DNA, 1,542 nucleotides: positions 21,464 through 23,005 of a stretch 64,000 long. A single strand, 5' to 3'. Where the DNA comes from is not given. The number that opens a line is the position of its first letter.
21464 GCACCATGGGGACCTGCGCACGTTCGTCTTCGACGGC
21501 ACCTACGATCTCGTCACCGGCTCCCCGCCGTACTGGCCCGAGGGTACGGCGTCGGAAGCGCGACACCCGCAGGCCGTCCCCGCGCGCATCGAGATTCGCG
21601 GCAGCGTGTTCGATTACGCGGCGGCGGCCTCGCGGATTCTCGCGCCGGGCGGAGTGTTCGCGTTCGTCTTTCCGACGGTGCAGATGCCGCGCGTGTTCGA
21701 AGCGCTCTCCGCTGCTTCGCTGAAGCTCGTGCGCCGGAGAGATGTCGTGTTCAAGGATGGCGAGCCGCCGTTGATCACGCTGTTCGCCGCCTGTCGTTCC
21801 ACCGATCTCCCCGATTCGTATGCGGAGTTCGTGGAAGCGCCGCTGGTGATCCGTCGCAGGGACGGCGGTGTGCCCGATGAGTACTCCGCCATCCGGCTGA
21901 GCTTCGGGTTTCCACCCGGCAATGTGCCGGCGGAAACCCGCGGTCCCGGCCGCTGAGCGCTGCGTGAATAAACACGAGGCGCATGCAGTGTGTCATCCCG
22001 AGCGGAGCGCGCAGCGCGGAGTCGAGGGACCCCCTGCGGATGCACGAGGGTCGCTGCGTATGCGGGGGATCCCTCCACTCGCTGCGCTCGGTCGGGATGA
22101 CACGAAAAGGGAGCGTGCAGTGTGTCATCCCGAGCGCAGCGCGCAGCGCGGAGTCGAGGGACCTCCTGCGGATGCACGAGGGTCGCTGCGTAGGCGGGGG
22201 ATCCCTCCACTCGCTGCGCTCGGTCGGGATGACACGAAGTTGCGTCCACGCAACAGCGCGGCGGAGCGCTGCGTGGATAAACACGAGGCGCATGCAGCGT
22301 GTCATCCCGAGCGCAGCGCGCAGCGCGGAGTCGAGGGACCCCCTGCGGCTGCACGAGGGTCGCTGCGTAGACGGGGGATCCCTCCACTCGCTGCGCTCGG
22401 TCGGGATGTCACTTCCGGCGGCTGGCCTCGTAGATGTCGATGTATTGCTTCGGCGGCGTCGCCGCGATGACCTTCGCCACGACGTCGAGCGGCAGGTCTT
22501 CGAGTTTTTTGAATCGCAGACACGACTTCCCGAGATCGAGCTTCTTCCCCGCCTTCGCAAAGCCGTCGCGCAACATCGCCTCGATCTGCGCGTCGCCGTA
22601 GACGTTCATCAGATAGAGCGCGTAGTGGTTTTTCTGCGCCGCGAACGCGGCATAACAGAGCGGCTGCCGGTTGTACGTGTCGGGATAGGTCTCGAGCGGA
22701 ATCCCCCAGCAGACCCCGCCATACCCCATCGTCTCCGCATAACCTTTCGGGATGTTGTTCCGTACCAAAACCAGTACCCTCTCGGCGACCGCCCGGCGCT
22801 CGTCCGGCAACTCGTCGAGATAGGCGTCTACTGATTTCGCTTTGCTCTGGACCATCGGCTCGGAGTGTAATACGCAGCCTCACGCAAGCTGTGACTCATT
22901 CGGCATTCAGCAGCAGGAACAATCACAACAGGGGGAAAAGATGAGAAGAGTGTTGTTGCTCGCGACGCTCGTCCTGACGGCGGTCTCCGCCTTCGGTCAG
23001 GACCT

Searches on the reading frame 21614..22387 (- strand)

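Call 25: search_protein_families(library=pfam, proteins=[window:21614-22387:-], max_evalue=1)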
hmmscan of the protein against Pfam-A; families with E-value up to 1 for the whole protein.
window:21614-22387:- (257 aa): 2 families
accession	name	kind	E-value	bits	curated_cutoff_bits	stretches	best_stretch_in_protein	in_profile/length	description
PF17211.8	VHL_C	-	0.012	15.8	22.4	0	11-37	14-40/49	VHL box domain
PF11662.13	DUF3263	-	0.43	10.9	22.3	0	111-132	50-71/74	Protein of unknown function (DUF3263)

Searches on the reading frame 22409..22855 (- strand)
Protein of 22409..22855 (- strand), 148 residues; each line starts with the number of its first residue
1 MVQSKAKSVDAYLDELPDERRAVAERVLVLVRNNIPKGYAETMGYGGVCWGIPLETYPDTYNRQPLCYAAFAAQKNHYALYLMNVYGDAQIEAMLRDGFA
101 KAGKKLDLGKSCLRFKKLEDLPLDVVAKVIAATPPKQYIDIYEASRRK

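Call 73: search_protein_families(library=pfam, proteins=[window:22409-22855:-], max_evalue=0.00001)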
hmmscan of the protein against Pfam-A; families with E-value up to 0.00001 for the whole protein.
window:22409-22855:- (148 aa): 1 family
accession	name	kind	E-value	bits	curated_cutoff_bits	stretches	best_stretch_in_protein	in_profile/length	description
PF08818.16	DUF1801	-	4.5e-12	46.6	27.2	1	20-132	1-83/85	Domain of unknown function (DU1801)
